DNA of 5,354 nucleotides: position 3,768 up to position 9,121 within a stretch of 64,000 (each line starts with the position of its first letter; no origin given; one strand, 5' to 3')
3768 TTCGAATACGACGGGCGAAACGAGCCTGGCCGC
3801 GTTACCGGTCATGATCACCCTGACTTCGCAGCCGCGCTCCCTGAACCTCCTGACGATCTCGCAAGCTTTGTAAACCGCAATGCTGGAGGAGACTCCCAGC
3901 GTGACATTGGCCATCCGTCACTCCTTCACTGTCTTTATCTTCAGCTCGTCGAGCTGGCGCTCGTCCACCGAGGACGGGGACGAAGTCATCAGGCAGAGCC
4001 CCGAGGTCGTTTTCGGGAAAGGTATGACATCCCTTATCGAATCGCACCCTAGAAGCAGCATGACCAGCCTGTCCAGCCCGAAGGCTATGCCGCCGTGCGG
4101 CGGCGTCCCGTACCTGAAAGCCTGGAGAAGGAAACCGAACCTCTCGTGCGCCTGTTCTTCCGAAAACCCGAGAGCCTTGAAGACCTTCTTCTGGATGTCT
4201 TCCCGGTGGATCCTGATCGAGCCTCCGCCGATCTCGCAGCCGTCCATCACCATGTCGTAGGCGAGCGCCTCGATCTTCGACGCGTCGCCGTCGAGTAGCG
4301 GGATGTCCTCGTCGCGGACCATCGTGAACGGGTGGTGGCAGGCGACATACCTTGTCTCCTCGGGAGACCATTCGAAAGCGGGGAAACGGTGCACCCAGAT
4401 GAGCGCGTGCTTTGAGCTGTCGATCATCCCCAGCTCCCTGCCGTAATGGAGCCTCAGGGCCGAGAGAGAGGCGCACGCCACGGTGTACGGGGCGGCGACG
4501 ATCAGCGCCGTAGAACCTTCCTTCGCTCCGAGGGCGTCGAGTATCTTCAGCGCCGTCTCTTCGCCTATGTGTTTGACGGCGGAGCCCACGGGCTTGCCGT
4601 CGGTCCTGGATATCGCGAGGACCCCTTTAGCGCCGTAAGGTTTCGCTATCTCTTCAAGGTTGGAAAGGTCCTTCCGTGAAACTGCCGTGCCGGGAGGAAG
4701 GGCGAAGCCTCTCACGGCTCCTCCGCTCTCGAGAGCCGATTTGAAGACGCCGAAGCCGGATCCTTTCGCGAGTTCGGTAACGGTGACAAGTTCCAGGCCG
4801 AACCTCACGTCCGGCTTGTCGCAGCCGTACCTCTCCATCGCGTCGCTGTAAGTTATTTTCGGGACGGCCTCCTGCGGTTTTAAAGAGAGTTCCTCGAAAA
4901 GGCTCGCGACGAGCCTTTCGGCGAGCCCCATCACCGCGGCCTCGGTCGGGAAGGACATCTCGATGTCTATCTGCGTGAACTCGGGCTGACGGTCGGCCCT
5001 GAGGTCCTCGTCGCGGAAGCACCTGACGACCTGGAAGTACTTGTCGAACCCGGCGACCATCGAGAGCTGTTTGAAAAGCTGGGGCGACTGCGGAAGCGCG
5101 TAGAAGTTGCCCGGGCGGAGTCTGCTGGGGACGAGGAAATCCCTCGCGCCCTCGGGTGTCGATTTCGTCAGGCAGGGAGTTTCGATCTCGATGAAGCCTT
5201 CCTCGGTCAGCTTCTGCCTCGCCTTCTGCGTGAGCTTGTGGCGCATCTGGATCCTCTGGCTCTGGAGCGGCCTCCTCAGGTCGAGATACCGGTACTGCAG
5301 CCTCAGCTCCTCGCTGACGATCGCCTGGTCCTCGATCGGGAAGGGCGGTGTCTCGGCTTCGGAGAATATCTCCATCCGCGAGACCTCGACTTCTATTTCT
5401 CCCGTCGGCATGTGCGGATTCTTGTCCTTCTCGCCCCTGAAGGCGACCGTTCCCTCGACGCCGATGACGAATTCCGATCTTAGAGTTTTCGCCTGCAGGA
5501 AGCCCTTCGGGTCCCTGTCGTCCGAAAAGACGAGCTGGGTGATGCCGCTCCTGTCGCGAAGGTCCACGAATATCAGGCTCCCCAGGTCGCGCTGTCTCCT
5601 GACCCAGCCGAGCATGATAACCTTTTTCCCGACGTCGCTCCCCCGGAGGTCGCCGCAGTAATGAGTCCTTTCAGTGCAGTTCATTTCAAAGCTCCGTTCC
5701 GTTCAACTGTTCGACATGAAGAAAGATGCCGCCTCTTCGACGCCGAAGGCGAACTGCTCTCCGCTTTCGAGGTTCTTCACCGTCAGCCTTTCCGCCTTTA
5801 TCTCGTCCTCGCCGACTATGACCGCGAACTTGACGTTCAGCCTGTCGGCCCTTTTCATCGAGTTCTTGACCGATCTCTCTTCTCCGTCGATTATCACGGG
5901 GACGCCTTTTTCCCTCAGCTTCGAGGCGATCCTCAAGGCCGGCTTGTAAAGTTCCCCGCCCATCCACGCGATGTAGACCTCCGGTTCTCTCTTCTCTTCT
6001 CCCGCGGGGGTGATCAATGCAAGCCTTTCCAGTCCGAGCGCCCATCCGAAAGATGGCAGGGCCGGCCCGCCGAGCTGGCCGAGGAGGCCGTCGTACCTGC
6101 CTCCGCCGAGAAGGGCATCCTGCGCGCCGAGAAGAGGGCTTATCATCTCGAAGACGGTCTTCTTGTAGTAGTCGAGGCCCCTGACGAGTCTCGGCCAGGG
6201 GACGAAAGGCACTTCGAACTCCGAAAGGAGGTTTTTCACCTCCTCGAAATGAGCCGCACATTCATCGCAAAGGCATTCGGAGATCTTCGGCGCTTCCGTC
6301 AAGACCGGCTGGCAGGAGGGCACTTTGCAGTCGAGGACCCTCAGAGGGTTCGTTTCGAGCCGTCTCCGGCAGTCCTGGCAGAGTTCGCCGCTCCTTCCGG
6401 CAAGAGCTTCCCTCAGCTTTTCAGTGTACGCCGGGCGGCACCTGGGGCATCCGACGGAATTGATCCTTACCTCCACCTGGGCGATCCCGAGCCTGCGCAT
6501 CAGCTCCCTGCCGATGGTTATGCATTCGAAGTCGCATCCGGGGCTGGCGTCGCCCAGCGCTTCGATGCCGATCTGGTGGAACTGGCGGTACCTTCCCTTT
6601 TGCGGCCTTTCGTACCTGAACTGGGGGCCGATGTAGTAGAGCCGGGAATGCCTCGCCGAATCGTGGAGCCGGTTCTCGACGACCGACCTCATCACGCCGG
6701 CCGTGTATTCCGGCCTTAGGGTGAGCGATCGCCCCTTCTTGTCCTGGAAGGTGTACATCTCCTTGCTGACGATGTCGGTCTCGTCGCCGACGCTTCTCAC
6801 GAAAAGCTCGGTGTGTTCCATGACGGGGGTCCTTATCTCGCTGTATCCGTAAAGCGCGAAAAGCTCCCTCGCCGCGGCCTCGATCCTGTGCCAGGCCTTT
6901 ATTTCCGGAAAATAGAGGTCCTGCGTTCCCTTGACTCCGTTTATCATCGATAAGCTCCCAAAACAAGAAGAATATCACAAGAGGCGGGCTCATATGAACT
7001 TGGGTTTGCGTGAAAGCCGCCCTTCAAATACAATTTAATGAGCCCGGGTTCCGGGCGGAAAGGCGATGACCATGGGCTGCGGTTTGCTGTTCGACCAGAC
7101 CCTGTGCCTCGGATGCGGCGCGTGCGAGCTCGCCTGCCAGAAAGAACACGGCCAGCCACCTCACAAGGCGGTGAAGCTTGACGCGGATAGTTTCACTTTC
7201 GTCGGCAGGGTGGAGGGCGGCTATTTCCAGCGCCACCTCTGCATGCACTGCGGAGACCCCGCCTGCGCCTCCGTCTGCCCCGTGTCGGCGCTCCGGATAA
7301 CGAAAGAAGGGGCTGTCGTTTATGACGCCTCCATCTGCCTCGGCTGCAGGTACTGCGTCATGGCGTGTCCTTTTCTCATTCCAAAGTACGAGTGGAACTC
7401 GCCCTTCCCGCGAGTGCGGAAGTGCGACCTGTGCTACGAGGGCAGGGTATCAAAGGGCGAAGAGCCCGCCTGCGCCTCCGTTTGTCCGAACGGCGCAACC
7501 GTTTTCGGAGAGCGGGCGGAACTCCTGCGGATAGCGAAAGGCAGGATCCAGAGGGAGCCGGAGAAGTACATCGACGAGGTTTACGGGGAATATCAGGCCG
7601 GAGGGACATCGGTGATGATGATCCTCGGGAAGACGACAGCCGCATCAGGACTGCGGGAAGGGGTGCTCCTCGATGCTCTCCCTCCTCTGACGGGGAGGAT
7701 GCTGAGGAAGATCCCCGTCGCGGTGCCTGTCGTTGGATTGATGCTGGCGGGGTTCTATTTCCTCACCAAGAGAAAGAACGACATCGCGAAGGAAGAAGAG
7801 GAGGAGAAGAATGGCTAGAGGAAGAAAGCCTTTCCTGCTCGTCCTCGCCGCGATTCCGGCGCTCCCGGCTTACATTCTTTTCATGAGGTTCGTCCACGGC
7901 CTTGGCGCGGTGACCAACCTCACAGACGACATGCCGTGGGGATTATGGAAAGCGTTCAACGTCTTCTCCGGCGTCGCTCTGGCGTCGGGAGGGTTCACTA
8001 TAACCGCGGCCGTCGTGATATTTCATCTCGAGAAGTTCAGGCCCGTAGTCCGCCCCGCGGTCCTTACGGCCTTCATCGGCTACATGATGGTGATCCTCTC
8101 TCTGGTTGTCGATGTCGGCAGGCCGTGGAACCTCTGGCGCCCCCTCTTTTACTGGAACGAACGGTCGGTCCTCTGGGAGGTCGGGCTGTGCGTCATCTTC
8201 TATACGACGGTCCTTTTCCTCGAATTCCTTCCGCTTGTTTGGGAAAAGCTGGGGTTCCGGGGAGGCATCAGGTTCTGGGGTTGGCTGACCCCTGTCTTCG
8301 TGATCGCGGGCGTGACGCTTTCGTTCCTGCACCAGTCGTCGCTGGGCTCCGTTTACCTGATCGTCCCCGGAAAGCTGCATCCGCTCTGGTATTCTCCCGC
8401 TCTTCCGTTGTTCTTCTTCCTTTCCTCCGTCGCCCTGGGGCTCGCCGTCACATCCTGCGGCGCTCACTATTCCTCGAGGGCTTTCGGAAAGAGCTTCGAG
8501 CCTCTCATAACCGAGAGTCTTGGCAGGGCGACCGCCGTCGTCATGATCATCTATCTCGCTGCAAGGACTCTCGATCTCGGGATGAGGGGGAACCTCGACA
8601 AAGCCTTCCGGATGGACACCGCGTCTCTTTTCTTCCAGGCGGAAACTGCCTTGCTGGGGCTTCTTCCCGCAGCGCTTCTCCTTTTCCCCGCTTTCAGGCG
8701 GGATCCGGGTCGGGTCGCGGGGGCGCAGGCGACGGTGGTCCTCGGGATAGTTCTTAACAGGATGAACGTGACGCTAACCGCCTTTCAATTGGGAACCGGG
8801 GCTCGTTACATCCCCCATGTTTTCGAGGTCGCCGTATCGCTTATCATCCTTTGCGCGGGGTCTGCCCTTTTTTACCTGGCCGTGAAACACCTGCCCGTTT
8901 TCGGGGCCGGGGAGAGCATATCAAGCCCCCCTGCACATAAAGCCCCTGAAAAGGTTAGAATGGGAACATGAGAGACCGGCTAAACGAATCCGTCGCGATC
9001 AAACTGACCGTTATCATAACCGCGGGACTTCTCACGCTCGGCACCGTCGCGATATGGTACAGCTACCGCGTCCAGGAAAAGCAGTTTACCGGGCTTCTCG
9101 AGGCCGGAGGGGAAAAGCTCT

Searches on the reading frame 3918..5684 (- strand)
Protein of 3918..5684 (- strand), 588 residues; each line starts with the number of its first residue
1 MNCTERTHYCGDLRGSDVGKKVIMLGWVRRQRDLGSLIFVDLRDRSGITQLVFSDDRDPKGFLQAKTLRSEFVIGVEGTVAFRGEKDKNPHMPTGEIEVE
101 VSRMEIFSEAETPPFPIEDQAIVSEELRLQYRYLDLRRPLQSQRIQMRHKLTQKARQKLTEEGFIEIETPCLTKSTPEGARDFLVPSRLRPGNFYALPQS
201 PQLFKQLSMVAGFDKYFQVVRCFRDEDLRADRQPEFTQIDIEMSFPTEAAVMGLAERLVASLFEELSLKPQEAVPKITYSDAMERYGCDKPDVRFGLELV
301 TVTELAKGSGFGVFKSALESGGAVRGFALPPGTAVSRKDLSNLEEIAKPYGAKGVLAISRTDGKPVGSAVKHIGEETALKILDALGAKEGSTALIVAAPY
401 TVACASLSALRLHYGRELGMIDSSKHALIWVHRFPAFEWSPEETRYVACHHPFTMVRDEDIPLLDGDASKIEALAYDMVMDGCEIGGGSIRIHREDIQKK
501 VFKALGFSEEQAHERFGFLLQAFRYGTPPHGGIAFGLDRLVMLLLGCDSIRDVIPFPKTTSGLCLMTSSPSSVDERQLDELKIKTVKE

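Call 14: search_protein_families(library=pfam, proteins=[window:3918-5684:-], max_evalue=0.0001)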
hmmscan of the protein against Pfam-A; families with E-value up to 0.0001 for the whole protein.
window:3918-5684:- (588 aa): 3 families
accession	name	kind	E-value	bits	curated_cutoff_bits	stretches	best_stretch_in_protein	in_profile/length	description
PF00152.25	tRNA-synt_2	-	1.9e-117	392.2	25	1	124-559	1-307/308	tRNA synthetases class II (D, K and N)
PF01336.31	tRNA_anti-codon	-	1.1e-13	51.4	27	1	24-106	3-74/75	OB-fold nucleic acid binding domain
PF02938.19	GAD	-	3.4e-13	50.1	23.4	1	314-407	1-95/95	GAD domain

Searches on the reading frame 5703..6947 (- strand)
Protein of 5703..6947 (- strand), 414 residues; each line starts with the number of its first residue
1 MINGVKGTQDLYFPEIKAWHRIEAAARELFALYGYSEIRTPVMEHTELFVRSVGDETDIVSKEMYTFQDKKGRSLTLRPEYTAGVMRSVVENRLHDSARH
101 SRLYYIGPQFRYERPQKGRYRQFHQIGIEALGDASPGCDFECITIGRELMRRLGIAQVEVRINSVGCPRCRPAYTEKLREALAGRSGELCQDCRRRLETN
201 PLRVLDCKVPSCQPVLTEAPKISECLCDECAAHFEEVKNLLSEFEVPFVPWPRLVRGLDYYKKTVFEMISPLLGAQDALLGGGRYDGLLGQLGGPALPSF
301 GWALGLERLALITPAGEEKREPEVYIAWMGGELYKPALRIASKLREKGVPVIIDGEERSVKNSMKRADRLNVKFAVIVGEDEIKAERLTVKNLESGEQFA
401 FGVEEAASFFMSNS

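Call 14: search_protein_families(library=pfam, proteins=[window:5703-6947:-], max_evalue=0.0001)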
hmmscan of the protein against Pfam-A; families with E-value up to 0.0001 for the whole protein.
window:5703-6947:- (414 aa): 3 families
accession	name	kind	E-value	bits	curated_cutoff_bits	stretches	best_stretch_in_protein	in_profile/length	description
PF13393.11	tRNA-synt_His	-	1.1e-46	159.9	25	1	7-309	1-308/308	Histidyl-tRNA synthetase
PF03129.25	HGTP_anticodon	-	1.4e-15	57.7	21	1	323-410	1-91/94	Anticodon binding domain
PF00587.30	tRNA-synt_2b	-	7.9e-12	46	29.3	1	65-276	1-128/179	tRNA synthetase class II core domain (G, H, P, S and T)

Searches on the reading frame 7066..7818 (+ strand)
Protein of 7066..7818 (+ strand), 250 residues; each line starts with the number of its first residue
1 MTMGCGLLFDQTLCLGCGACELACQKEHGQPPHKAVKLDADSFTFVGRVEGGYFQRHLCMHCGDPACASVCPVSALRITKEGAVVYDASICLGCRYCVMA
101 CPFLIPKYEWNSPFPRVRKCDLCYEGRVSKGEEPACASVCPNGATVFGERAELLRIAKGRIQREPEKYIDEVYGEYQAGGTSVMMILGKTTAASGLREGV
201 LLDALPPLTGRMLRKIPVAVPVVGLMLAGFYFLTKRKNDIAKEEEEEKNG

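Call 14: search_protein_families(library=pfam, proteins=[window:7066-7818:+], max_evalue=0.0001)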
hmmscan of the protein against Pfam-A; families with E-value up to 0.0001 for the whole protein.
window:7066-7818:+ (250 aa): 9 families
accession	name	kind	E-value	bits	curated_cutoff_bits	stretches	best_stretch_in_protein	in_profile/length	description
PF13247.11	Fer4_11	-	1e-19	71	26.2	1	54-150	5-100/100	4Fe-4S dicluster domain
PF12838.12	Fer4_7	-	4.9e-13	49.8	27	2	59-103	2-50/52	4Fe-4S dicluster domain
PF12837.12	Fer4_6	-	1.2e-12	47.5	25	1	84-103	2-21/24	4Fe-4S binding domain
PF13187.11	Fer4_9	-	3.8e-11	43.3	27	2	14-75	2-51/52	4Fe-4S dicluster domain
PF13237.11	Fer4_10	-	2.2e-09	37.5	25.5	1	55-102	5-53/53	4Fe-4S dicluster domain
PF00037.32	Fer4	-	8.2e-09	35.4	21.1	1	84-103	1-20/24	4Fe-4S binding domain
PF12797.12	Fer4_2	-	3.7e-08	33.2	24.5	1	83-103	2-22/22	4Fe-4S binding domain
PF14697.11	Fer4_21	-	2e-06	28.3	35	1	56-103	5-53/59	4Fe-4S dicluster domain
PF12798.12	Fer4_3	-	8.3e-05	23.6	27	0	59-75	1-15/15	4Fe-4S binding domain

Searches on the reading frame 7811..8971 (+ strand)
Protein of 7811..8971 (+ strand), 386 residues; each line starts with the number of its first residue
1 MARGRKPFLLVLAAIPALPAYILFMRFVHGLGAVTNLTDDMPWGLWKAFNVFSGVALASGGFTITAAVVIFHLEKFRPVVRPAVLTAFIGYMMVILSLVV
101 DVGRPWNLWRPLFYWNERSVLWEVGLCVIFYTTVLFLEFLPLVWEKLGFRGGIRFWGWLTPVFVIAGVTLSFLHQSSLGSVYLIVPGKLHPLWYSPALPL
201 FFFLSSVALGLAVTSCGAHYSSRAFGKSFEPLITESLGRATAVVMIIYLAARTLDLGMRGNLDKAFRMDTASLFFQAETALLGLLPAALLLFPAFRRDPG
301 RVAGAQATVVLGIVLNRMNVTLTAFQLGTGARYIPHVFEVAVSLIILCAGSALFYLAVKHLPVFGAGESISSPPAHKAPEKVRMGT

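Call 14: search_protein_families(library=pfam, proteins=[window:7811-8971:+], max_evalue=0.0001)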
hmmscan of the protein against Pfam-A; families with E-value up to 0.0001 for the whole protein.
window:7811-8971:+ (386 aa): 1 family
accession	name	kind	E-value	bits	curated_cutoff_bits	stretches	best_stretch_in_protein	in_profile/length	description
PF03916.19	NrfD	-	2.1e-14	54.3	25.8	1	34-320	2-304/313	Polysulphide reductase, NrfD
